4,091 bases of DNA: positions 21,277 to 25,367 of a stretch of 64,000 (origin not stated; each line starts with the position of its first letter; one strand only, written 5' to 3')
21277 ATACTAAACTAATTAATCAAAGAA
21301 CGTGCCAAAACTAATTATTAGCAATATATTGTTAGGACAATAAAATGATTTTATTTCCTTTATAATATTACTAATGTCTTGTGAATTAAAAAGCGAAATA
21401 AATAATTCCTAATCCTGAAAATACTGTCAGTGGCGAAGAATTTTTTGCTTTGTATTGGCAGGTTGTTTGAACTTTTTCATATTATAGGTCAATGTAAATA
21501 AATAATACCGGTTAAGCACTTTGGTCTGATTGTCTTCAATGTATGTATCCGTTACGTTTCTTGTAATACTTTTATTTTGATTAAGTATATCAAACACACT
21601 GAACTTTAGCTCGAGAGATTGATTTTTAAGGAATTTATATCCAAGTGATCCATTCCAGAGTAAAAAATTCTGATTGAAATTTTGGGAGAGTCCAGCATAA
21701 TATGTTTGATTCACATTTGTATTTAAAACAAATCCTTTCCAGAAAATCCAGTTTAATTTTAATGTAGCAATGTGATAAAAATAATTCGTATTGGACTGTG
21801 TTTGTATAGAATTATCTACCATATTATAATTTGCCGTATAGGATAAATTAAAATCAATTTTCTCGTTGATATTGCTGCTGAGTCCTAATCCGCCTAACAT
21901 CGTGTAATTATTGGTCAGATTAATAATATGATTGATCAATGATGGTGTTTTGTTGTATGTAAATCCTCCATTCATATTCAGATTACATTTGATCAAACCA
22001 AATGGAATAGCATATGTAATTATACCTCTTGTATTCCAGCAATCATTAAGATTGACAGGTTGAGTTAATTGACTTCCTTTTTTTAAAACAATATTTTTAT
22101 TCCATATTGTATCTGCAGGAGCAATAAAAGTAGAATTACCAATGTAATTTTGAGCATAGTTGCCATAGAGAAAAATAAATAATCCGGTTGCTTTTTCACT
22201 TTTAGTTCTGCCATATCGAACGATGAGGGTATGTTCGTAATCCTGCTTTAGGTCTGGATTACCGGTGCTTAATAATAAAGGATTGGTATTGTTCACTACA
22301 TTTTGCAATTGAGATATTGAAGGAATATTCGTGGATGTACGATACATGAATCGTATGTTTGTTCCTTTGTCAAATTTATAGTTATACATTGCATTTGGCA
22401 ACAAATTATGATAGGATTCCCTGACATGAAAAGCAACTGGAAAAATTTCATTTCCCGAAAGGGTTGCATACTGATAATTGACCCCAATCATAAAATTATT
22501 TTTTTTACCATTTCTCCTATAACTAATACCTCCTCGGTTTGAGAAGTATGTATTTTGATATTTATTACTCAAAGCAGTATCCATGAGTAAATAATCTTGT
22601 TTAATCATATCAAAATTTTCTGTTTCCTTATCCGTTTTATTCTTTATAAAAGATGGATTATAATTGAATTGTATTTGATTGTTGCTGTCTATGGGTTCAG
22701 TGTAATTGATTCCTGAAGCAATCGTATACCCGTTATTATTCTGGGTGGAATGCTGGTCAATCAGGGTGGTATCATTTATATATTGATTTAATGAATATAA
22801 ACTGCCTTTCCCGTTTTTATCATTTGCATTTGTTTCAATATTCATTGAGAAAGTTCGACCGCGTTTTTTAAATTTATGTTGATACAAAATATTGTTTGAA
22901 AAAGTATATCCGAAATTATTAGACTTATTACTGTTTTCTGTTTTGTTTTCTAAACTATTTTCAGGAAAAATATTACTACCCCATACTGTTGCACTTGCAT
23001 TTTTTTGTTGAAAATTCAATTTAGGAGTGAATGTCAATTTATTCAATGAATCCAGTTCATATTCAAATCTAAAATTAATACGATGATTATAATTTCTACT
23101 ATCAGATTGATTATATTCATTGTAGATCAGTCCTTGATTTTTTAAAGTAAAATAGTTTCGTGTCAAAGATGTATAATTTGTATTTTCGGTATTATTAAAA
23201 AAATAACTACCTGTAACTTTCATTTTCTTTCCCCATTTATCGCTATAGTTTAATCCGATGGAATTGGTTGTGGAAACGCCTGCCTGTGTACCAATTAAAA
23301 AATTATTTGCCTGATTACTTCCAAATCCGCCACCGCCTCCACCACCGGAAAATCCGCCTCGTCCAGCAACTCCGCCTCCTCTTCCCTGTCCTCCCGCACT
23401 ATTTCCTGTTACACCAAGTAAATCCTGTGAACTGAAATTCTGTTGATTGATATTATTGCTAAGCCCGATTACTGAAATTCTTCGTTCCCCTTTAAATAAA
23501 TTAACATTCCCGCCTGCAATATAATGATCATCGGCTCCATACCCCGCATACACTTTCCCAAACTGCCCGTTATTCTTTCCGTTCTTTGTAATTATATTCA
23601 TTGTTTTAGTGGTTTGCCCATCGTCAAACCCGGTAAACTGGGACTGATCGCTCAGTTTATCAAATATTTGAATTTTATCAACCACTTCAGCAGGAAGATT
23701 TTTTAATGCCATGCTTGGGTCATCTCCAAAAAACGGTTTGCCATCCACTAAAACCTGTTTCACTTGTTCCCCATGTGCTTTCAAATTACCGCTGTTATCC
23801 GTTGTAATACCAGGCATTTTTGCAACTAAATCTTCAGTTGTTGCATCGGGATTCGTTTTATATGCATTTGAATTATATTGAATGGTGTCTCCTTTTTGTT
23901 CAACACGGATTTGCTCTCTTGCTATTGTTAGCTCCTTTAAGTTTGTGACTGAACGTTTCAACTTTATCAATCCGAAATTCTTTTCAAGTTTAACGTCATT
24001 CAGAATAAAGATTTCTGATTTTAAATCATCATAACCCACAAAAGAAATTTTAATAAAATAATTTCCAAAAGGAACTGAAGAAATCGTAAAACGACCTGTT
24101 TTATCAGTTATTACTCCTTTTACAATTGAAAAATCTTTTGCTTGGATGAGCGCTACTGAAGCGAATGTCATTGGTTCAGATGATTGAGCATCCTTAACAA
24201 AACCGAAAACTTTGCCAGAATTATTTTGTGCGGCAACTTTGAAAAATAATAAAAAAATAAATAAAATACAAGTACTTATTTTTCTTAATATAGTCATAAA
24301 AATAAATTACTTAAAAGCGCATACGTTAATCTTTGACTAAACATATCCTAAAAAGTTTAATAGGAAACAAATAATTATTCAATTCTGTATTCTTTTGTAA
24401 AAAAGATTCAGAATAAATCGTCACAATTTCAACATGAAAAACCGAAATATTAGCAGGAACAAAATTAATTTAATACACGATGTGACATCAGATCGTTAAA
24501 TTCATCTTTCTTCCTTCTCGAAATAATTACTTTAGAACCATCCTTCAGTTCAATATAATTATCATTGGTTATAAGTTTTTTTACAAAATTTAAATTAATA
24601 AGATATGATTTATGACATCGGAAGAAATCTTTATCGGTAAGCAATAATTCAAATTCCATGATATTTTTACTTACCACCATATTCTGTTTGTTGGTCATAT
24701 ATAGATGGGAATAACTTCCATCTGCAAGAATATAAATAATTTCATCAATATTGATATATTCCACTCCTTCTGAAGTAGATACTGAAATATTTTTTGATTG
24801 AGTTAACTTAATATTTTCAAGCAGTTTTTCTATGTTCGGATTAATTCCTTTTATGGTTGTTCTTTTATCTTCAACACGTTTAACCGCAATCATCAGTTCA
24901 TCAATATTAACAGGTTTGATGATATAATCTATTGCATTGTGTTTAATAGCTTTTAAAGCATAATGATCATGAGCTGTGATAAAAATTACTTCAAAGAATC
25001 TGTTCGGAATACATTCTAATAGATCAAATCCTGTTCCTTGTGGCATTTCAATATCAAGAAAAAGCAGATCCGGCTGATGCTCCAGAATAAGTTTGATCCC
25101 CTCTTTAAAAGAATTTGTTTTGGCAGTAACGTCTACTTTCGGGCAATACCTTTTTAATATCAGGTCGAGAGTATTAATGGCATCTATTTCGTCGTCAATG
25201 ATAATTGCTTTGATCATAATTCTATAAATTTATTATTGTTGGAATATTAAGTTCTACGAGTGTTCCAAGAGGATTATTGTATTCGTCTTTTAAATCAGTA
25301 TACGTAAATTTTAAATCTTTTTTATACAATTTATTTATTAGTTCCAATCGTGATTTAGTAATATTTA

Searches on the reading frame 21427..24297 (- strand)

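Call 5: search_protein_families(library=pfam, proteins=[window:21427-24297:-], max_evalue=0.01)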
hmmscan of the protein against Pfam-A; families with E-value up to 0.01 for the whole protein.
window:21427-24297:- (956 aa): 3 families
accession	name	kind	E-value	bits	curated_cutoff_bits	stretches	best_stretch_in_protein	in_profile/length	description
PF14905.12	OMP_b-brl_3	-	9.7e-30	104.4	27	1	474-938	1-408/408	Outer membrane protein beta-barrel family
PF13715.12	CarbopepD_reg_2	-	7.1e-11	42.4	32.2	1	32-122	3-85/88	CarboxypepD_reg-like domain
PF13620.12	CarboxypepD_reg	-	1.4e-10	41.8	32.3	1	30-98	2-69/82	Carboxypeptidase regulatory-like domain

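Call 6: search_protein_families(library=ncbifam, proteins=[window:21427-24297:-], max_evalue=0.01)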
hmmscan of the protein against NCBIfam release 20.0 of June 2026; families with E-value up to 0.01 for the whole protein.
window:21427-24297:- (956 aa): 0 families

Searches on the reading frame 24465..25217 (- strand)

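Call 5: search_protein_families(library=pfam, proteins=[window:24465-25217:-], max_evalue=0.01)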
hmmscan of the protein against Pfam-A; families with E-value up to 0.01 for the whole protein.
window:24465-25217:- (250 aa): 2 families
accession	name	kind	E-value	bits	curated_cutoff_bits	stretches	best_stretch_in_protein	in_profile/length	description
PF00072.30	Response_reg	-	1.5e-19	70.6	30.2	1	5-112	2-110/111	Response regulator receiver domain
PF04397.21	LytTR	-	5.8e-19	68.6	22.6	1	153-244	4-97/98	LytTr DNA-binding domain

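Call 6: search_protein_families(library=ncbifam, proteins=[window:24465-25217:-], max_evalue=0.01)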
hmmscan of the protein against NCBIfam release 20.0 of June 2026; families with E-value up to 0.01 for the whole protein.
window:24465-25217:- (250 aa): 72 families (the best 25 are shown)
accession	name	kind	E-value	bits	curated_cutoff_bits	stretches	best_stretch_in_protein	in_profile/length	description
NF008677.0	PRK11697.1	equivalog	5.1e-38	130.8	246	1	1-241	1-232/238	two-component system response regulator BtsR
NF010684.1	PRK14084.1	equivalog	2.6e-27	96.2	375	1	2-240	1-248/254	response regulator transcription factor LytR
NF052445.1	RespRegMctR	equivalog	4.3e-14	52.4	300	1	2-125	2-129/205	two-component system response regulator MctR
NF008469.0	PRK11361.1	equivalog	4.5e-12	45.4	714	1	5-123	8-127/461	acetoacetate metabolism transcriptional regulator AtoC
NF052313.1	T9SS_RR_PorX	equivalog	6.9e-12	44.9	300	1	5-136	4-137/513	T9SS response regulator signal transducer PorX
NF041946.1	LuxO_transreg_Vib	equivalog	1.8e-11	43.5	800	1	28-120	19-116/463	quorum-sensing sigma-54 dependent transcriptional regulator LuxO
TIGR02875.1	spore_0_A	equivalog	4.9e-11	42.4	200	1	2-155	3-159/262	sporulation transcription factor Spo0A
TIGR01818.1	ntrC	equivalog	7.2e-11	41.5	558.6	1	6-121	3-119/463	nitrogen regulation protein NR(I)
NF053854.1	RespRegPhoBBctds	equivalog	2.6e-10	40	270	1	5-138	2-140/225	two-component system response regulator PhoB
NF047793.1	ResRegPgtA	equivalog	7.5e-10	38.2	650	1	4-123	8-129/414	two-component system response regulator PgtA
NF051870.1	NAssimRespRegNtrX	equivalog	9.6e-10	37.9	600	1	4-117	4-120/452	nitrogen assimilation response regulator NtrX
TIGR01387.1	cztR_silR_copR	subfamily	1.8e-09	37.6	279.2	1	17-124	14-122/218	heavy metal response regulator transcription factor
NF011896.0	PRK15369.1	equivalog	1.9e-09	37.5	242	1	3-137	5-141/211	two component system response regulator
NF001965.0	PRK00742.1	subfamily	2e-09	37.1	293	1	2-109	4-116/357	chemotaxis-specific protein-glutamate methyltransferase CheB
NF040534.1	resp_reg_YycF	equivalog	2.8e-09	36.6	340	1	3-123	2-121/231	response regulator YycF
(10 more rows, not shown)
